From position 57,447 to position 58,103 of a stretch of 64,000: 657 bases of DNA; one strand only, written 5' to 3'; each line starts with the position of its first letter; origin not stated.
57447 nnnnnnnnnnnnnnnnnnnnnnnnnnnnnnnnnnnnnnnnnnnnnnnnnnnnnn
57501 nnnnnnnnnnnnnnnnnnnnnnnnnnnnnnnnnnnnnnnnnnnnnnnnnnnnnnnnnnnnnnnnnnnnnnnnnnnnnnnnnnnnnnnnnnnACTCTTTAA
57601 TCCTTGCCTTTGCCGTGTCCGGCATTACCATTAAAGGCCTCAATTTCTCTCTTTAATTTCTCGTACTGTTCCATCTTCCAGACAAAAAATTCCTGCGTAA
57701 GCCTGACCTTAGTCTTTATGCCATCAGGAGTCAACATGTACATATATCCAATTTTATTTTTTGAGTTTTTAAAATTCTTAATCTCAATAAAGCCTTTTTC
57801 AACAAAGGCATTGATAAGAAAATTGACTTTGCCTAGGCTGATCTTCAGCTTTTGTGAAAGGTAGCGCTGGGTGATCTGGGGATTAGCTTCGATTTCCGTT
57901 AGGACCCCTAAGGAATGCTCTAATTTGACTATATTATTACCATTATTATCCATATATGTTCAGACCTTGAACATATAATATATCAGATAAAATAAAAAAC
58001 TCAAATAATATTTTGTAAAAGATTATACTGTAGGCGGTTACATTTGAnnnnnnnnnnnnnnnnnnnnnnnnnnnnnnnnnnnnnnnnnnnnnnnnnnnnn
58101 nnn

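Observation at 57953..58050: Perfect palindromic operator on the start codon of the MarR regulator heading the phosphonate operon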

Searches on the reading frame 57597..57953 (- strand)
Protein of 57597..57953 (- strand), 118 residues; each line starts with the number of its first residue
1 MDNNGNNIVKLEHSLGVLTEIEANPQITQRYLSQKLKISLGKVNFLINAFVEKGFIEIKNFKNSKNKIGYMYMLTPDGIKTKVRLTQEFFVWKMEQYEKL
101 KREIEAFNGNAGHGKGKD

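Call 5: search_protein_families(library=ncbifam, proteins=[window:57597-57953:-], max_evalue=0.001)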
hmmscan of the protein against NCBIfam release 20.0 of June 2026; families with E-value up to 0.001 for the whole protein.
window:57597-57953:- (118 aa): 4 families
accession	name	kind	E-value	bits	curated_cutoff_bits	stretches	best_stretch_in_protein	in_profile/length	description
TIGR04176.1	MarR_EPS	equivalog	1.9e-35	121.1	88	1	12-108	4-100/105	MarR family EPS-associated transcriptional regulator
NF045593.1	bilirub_TF_BilQ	equivalog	1.3e-05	24.9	125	1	19-103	37-119/135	bilirubin utilization transcriptional regulator BilQ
NF053606.1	Sta1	subfamily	2.9e-05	24.1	80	1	14-83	22-93/100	Sta1 family transcriptional regulator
NF040939.2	trans_reg_lrs14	equivalog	0.00016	21.7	90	1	17-84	26-96/103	Lrs14 family HTH-type transcriptional regulator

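Call 10: find_encoding_contigs(protein=window:57597-57953:-, flank=3000, max_places=6)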
Protein window:57597-57953:- (118 aa): no gene with exactly this product is on record in the collection.

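Call 11: find_homologous_proteins(query=window:57597-57953:-, max_evalue=0.00001)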
Query window:57597-57953:- (118 aa): 94 proteins with E <= 0.00001 among 97 candidates.
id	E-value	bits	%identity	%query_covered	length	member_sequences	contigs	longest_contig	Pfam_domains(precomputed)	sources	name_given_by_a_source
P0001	5.2e-71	254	100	100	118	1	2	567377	PF13412.13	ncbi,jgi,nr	ncbi:MAG: MarR family EPS-associated transcriptional regulator [Candidatus Omnitrophota bacterium]|j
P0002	8.9e-43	163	70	89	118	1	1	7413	PF13412.13,PF12802.14,PF21984.3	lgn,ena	-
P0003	1.6e-41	159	70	89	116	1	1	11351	PF13412.13,PF12802.14,PF21984.3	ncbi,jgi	jgi:EPS-associated MarR family transcriptional regulator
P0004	1.5e-40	156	65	93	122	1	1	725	PF13412.13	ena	-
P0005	1.2e-39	153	65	93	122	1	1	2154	PF13412.13,PF02002.24,PF12802.14,PF21984.3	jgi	-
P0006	2.8e-39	152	66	92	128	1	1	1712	PF13412.13,PF02002.24,PF12802.14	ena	-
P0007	2.8e-39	152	66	92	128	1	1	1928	PF13412.13,PF02002.24,PF12802.14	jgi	-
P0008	4.3e-39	151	62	98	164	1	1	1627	PF13412.13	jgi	-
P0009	3.4e-38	148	64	92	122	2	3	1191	PF13412.13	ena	-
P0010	5.2e-38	148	63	90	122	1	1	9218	PF13412.13,PF21984.3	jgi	-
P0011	7.1e-38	147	61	93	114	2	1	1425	PF13412.13,PF12802.14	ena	-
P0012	7.9e-38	147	66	89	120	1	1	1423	PF13412.13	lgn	-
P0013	1.3e-37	147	67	89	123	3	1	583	PF13412.13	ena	-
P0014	2.3e-37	146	66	91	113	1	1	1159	PF13412.13,PF21984.3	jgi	-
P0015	2.8e-37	145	67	87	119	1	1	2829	PF13412.13,PF21984.3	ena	-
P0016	3.3e-37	145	66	89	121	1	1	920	PF13412.13,PF02002.24,PF12802.14,PF21984.3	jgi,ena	-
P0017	4.8e-37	145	63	95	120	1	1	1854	PF01047.29,PF13412.13,PF12802.14,PF21984.3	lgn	-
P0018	5.0e-37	145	63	93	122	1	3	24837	PF01047.29,PF13412.13,PF12802.14,PF21984.3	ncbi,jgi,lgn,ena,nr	ncbi:MAG: MarR family EPS-associated transcriptional regulator [Candidatus Omnitrophica bacterium]|n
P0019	5.3e-37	145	67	85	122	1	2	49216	PF13412.13,PF02002.24,PF12802.14,PF21984.3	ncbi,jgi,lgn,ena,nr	ncbi:MAG: MarR family EPS-associated transcriptional regulator [Candidatus Omnitrophica bacterium]|n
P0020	5.6e-37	145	67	85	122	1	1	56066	PF13412.13,PF02002.24,PF12802.14,PF21984.3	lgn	-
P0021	6.6e-37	144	64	94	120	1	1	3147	PF13412.13,PF12802.14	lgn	-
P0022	7.3e-37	144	63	90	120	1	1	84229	PF01047.29,PF13412.13,PF12802.14,PF21984.3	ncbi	ncbi:MAG: MarR family EPS-associated transcriptional regulator [Candidatus Omnitrophota bacterium]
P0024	9.0e-37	144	61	93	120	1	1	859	PF01047.29,PF13412.13,PF02002.24,PF12802.14,PF21984.3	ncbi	-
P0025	1.3e-36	143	62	92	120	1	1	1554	PF01047.29,PF13412.13,PF02002.24,PF12802.14,PF21984.3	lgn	-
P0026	1.4e-36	143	65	87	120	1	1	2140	PF01047.29,PF13412.13,PF12802.14,PF21984.3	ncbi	-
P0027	1.5e-36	143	66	85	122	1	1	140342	PF01047.29,PF13412.13,PF02002.24,PF12802.14,PF21984.3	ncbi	-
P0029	1.8e-36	143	65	87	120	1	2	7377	PF01047.29,PF13412.13,PF12802.14,PF21984.3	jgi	jgi:EPS-associated MarR family transcriptional regulator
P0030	2.0e-36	143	62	92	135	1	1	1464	PF01047.29,PF13412.13,PF02002.24,PF12802.14,PF21984.3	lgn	-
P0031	2.2e-36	143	67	81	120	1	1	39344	PF01047.29,PF13412.13,PF02002.24,PF12802.14,PF21984.3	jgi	-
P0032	2.3e-36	143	61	92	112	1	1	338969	PF01047.29,PF13412.13,PF12802.14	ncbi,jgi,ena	ncbi:MAG: MarR family EPS-associated transcriptional regulator [Candidatus Omnitrophota bacterium]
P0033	2.8e-36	142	64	86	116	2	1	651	PF01047.29,PF13412.13,PF21984.3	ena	-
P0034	7.5e-36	141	62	89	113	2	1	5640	PF01047.29,PF13412.13,PF12802.14,PF21984.3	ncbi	-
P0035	8.6e-36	141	63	92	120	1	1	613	PF13412.13,PF02002.24,PF12802.14,PF21984.3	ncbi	-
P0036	1.3e-35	140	60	92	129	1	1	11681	PF01047.29,PF13412.13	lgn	-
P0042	3.9e-35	139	61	93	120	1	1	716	PF01047.29,PF13412.13,PF12802.14,PF21984.3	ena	-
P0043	4.3e-35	138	58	95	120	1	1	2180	PF01047.29,PF13412.13,PF12802.14,PF21984.3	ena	-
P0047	8.3e-35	138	59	93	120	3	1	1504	PF01047.29,PF13412.13,PF12802.14,PF21984.3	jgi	-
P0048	8.9e-35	137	59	95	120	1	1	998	PF01047.29,PF13412.13,PF21984.3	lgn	-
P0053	2.2e-34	136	59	89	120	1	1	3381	PF01047.29,PF13412.13,PF12802.14,PF21984.3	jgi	jgi:EPS-associated MarR family transcriptional regulator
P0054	4.4e-34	135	61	92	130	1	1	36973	PF13412.13,PF12802.14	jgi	-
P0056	1.4e-33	134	56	95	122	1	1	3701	PF01047.29,PF13412.13,PF02002.24,PF12802.14,PF21984.3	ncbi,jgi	-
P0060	6.6e-33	131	57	92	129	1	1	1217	PF01047.29,PF13412.13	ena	-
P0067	4.6e-30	122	54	88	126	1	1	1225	PF01047.29,PF13412.13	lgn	-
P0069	7.2e-30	122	53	92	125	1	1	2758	PF01047.29,PF13412.13,PF12802.14,PF21984.3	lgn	-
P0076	5.6e-26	109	55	81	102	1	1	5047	PF01047.29,PF13412.13,PF01978.26,PF13601.13,PF02002.24,PF12802.14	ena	-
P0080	6.6e-25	106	54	81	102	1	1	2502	PF01047.29,PF13412.13,PF01978.26,PF02002.24,PF12802.14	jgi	jgi:EPS-associated MarR family transcriptional regulator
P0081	6.7e-25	106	54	81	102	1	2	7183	PF01047.29,PF13412.13,PF01978.26,PF02002.24,PF12802.14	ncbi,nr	ncbi:MAG: MarR family EPS-associated transcriptional regulator [Syntrophorhabdaceae bacterium]|nr:Ma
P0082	6.7e-25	106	57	75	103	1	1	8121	PF13412.13,PF12802.14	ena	-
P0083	9.0e-25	105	53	81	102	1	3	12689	PF01047.29,PF13412.13,PF01978.26,PF02002.24,PF12802.14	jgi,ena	-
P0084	9.3e-25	105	54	81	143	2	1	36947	PF01047.29,PF13412.13,PF01978.26,PF02002.24,PF12802.14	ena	-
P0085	2.7e-24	104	49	83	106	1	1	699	PF01047.29,PF13412.13,PF12802.14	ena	-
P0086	1.4e-23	101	51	86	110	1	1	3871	PF01047.29,PF13412.13,PF02002.24,PF12802.14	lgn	-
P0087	4.0e-23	100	49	83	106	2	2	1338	PF01047.29,PF13412.13,PF12802.14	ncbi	-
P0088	9.9e-23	99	52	80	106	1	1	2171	PF01047.29,PF13412.13,PF12802.14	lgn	-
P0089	1.2e-22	98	52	80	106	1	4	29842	PF01047.29,PF13412.13,PF12802.14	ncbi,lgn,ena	-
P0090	1.2e-22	98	49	81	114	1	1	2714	PF01047.29,PF13412.13,PF02002.24,PF12802.14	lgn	-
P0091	2.9e-22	97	51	80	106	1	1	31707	PF01047.29,PF13412.13,PF12802.14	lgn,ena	-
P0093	1.4e-21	95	49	80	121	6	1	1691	PF01047.29,PF13412.13,PF12802.14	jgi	jgi:EPS-associated MarR family transcriptional regulator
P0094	3.8e-21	94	48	80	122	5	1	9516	PF01047.29,PF13412.13,PF02002.24,PF12802.14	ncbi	-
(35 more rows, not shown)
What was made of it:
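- On MarR family sensu stricto (Pfam PF01047 / six-helix fold): Some homologues have precomputed PF01047 or PF12802 hits (call 11).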

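Call 13: find_related_loci(query=A1, collection=genome_contigs, flank=4000)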
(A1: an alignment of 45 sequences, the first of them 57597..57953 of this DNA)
Query A1 (118 aa) in genome_contigs; peptide patterns used: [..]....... (x = any residue, [..] = any of these).
381 stretches matched a pattern; 135 encode a relative of the query (tblastn E <= 1e-3); the best 80 are kept; 80 distinct loci.
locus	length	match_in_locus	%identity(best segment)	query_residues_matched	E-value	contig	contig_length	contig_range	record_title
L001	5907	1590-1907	63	3-108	3e-42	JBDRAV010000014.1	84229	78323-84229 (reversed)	MAG: Candidatus Omnitrophota bacterium isolate MEGAHIT-group-1.1018 k141_10261322, whole genome shotgun sequence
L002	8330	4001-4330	63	3-112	3e-42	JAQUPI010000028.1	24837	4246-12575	MAG: Candidatus Omnitrophota bacterium isolate STD1_220 NODE_4260_length_24837_cov_4.294537_Sandtown_D1, whole genome sh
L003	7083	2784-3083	67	12-111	3e-42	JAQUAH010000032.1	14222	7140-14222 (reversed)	MAG: Candidatus Omnitrophota bacterium isolate STC_8 NODE_9480_length_14222_cov_2.993969_Sandtown_C, whole genome shotgu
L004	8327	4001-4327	61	3-111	7e-42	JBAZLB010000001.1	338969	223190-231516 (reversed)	MAG: Candidatus Omnitrophota bacterium isolate SO_2017_LW4_158 scaffold_89_c1_LW137-91_2017, whole genome shotgun sequen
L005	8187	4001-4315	63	3-107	2e-41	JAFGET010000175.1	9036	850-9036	MAG: Candidatus Omnitrophota bacterium isolate Zod_Metabat.1253 k87_12861364, whole genome shotgun sequence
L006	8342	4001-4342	54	1-114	2e-40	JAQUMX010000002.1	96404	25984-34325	MAG: Candidatus Omnitrophota bacterium isolate STD1_164 NODE_464_length_96404_cov_5.288667_Sandtown_D1, whole genome sho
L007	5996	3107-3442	60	1-112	2e-38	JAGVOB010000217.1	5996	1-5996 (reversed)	MAG: Candidatus Omnitrophota bacterium isolate DeMMO3_15 c_000000047325, whole genome shotgun sequence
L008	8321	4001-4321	53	1-107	8e-37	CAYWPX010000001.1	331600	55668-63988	MAG TPA_asm: uncultured Planctomycetia bacterium isolate SRP278252_co2_234 genome assembly, contig: NODE_17_length_33160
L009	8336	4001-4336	55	1-112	2e-39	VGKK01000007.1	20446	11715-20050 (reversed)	MAG: Candidatus Omnitrophota bacterium isolate M_DeepCast_400m_m2_183 M_DeepCast_400m_m2_183_Ga0194112_10003965, whole g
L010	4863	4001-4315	53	3-107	5e-36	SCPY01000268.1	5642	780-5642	MAG: bacterium isolate DP16D_bin.15 DP16D_bin.15-106801, whole genome shotgun sequence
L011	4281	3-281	63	29-115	8e-34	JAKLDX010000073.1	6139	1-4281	MAG: Candidatus Omnitrophota bacterium isolate RA.bin12 RA.bin12_73, whole genome shotgun sequence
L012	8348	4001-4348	48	1-116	8e-33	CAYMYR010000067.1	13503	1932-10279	MAG TPA_asm: uncultured Smithella sp. isolate binchicken_co269_98 genome assembly, contig: NODE_4417_length_13503_cov_18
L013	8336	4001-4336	48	1-112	3e-31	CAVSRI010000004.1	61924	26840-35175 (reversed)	MAG: uncultured delta proteobacterium isolate MFD01476.bin.2.138 genome assembly, contig: contig_123730, whole genome sh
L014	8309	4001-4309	52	11-113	6e-31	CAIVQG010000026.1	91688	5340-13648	MAG: uncultured delta proteobacterium isolate AlinenLipids_bin-4002 genome assembly, contig: bin-4002:26/83, whole genom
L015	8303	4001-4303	52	15-115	1e-30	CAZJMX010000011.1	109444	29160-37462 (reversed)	MAG TPA_asm: uncultured Smithella sp. isolate SRP302447_co2_430 genome assembly, contig: NODE_602_length_109444_cov_18.9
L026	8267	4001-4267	51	17-105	3e-28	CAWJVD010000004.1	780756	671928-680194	MAG: uncultured Gammaproteobacteria bacterium isolate MFD00964.bin.2.209 genome assembly, contig: contig_51677, whole ge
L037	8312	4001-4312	47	12-114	2e-27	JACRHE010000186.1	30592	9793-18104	MAG: Nitrospirae bacterium isolate NC_groundwater_1769_Pr3_B-0.1um_50_9 SR-2_scaffold_141_3503615, whole genome shotgun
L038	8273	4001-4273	49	17-107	2e-27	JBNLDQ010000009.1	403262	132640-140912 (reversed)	MAG: Turneriellaceae bacterium isolate C1C2.bin.46.orig k141_2706863, whole genome shotgun sequence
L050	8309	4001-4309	47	11-115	2e-26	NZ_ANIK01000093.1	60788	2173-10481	Leptospira alstonii serovar Sichuan str. 79601 ctg7180000004700, whole genome shotgun sequence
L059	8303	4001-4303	48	11-113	3e-26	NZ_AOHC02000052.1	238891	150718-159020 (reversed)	Leptospira weilii serovar Ranarum str. ICFT ctg7180000034524, whole genome shotgun sequence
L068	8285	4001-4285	47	11-107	8e-26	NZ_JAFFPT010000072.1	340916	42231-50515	Leptospira ainazelensis strain 201903071 contig_0008, whole genome shotgun sequence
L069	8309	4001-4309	46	11-115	8e-26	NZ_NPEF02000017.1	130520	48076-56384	Leptospira ellisii strain ATI7-C-A5 contig_0017, whole genome shotgun sequence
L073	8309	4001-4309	45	11-115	1e-25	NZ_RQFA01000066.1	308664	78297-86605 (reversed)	Leptospira gomenensis strain 201800299 contig_0002, whole genome shotgun sequence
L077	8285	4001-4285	46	15-109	2e-25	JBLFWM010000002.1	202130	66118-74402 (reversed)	MAG: Gammaproteobacteria bacterium isolate 3300053785_140 Ga0535658_0000023, whole genome shotgun sequence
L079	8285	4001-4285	46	11-107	2e-25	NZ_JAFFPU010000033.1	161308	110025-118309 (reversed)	Leptospira ainlahdjerensis strain 201903070 contig_0003, whole genome shotgun sequence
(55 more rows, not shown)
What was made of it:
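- Closest known: The 'MarR' gene that marks the 5' end of the Leptospira rfb. Same: Leptospira loci L050, L059, L068, L069, L073 and L079 were retrieved at 45-48% identity (call 13).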

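Call 21: search_solved_structures(query=A1, max_evalue=0.01, show_alignments=2)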
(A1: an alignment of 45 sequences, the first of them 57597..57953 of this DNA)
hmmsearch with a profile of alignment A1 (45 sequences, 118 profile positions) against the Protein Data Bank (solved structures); distinct sequences matched with E-value up to 0.01: 6.
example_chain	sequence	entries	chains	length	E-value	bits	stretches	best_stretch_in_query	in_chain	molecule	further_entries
1i1g_A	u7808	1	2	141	4.4e-06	29.8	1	15-101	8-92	TRANSCRIPTIONAL REGULATOR LRPA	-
6o5c_A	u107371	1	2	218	0.00049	23.2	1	9-107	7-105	Putative metal-dependent transcriptional regulator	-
9qdr_A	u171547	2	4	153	0.002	21.3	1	23-113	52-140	MarR family transcriptional regulator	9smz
3tgn_A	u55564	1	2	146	0.0074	19.4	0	20-75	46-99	Adc operon repressor AdcR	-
2dbb_A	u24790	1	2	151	0.0078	19.4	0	13-74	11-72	Putative HTH-type transcriptional regulator PH0061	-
3vb2_A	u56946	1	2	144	0.0089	19.2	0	12-80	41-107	Multiple antibiotic resistance protein marR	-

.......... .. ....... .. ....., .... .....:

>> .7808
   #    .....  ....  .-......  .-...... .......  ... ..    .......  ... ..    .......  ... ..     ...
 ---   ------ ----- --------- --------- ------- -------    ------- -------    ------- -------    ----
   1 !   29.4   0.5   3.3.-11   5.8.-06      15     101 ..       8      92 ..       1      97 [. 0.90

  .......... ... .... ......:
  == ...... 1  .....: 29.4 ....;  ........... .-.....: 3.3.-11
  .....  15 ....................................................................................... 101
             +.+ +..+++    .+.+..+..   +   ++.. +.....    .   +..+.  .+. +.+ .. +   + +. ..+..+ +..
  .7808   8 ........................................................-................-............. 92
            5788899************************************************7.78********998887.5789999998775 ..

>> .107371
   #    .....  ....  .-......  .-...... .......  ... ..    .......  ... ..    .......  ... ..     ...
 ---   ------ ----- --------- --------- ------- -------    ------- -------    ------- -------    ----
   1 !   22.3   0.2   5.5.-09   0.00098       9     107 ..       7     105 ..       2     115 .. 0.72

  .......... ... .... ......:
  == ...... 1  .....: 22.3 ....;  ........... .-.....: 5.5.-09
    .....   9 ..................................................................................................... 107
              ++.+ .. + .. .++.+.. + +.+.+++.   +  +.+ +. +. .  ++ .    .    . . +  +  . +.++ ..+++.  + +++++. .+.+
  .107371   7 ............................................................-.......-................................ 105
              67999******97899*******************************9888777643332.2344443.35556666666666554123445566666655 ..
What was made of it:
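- Closest known: Short PadR-like regulators. Different: The PDB profile search found only LrpA, a metal regulator and weak MarR hits (call 21).
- Tried and rejected: It found no close solved relative; the best hit was the LrpA wHTH at E = 4e-6 (call 21).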

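Call 22: search_protein_families(library=pfam, proteins=[window:57597-57953:-], max_evalue=0.0001)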
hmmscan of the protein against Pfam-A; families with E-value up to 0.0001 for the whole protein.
window:57597-57953:- (118 aa): 1 family
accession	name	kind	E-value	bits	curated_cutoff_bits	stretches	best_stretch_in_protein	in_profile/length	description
PF13412.12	HTH_24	-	9.5e-10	38.4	21.9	1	15-57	6-48/48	Winged helix-turn-helix DNA-binding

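Call 28: find_encoding_contigs(protein=P0001, flank=10000, max_places=3)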
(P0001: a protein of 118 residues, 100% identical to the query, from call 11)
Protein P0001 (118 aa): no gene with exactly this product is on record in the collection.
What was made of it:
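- Tried and rejected: Looking up the window regulator and its 100%-identical database entry P0001 returned nothing (calls 10, 28).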

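Call 29: find_encoding_contigs(protein=P0003, flank=6000, max_places=2)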
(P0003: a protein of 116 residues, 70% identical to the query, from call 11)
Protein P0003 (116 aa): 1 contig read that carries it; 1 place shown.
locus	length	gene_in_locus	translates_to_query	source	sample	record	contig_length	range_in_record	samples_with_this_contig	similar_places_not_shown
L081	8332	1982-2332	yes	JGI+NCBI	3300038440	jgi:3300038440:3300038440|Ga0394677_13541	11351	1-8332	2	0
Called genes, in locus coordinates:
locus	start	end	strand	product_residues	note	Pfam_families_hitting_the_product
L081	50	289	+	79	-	-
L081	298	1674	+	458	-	PF04326:SLFN_AlbA_2, PF13749:HATPase_c_4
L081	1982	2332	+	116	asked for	PF12802:MarR_2 (weak), PF13412:HTH_24, PF21984:DnaD_N (weak)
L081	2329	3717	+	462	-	PF04413:Glycos_transf_N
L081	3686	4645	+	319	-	PF04055:Radical_SAM, PF13186:SPASM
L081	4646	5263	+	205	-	PF14512:TM1586_NiRdase (weak), PF00881:Nitroreductase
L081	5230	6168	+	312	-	PF07021:MetW, PF13489:Methyltransf_23, PF13847:Methyltransf_31 (weak), PF08241:Methyltransf_11, PF08242:Methyltransf_12 (weak), PF13649:Methyltransf_25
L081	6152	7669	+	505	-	PF01943:Polysacc_synt, PF13440:Polysacc_synt_3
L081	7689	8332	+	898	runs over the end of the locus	PF02310:B12-binding, PF04055:Radical_SAM, PF13439:Glyco_transf_4, PF13579:Glyco_trans_4_4, PF00534:Glycos_transf_1, PF13692:Glyco_trans_1_4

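Call 30: find_encoding_contigs(protein=P0002, flank=6000, max_places=2)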
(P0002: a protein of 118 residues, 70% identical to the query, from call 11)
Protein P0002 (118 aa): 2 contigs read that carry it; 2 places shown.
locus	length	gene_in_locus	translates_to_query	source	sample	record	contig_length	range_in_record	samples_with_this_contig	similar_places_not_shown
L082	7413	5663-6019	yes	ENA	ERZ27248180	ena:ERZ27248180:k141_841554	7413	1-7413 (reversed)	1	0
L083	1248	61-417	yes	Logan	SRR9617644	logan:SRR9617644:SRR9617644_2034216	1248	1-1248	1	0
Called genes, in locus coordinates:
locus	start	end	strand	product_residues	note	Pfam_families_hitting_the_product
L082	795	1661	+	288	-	PF00483:NTP_transferase, PF12804:NTP_transf_3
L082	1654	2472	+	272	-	PF01370:Epimerase, PF04321:RmlD_sub_bind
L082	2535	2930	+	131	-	PF05635:23S_rRNA_IVP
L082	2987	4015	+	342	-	PF01073:3Beta_HSD, PF01370:Epimerase, PF02719:Polysacc_synt_2, PF04321:RmlD_sub_bind, PF07993:NAD_binding_4, PF16363:GDP_Man_Dehyd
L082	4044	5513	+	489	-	PF13091:PLDc_2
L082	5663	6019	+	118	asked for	PF12802:MarR_2 (weak), PF13412:HTH_24, PF21984:DnaD_N (weak)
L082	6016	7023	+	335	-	PF01408:GFO_IDH_MocA, PF03447:NAD_binding_3 (faint), PF02894:GFO_IDH_MocA_C, PF22725:GFO_IDH_MocA_C3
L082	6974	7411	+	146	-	?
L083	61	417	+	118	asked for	PF12802:MarR_2 (weak), PF13412:HTH_24, PF21984:DnaD_N (weak)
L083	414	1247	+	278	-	?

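Call 45: predict_structure(alignment_id=A1)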
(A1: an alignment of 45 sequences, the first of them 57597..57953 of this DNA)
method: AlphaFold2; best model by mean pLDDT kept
length: 118 residues; sequences in the alignment: 45
mean_pLDDT: 88.8   pTM: 0.73
mean pLDDT of the five models: 88.8, 88.0, 87.5, 87.2, 86.2
residues with pLDDT >= 90: 88; 70-90: 16; 50-70: 9; < 50: 5
segments of 3 or more residues with pLDDT < 50: 1-3
pLDDT, mean of each block of 10 residues (from residue 1): 65 95 95 96 96 96 87 96 95 94 90 53
secondary structure, 60 per line:
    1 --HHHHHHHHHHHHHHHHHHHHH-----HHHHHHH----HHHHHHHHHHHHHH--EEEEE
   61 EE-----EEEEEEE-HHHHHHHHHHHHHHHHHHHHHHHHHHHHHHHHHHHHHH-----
elements in order: H3-23 H29-35 H40-53 E56-62 E68-74 H76-113
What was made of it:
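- On MarR family sensu stricto (Pfam PF01047 / six-helix fold): The monomer model has a1 plus one long C-terminal helix (call 45).
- Closest known: Autoregulated MarR-family repressors. Different: The protein is only 118 aa, with one N-terminal helix and one long C-terminal helix rather than the six-helix MarR fold with its inter-domain ligand cleft (call 45).
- The model is a wHTH plus a long helix at pLDDT 88.8 (call 45).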
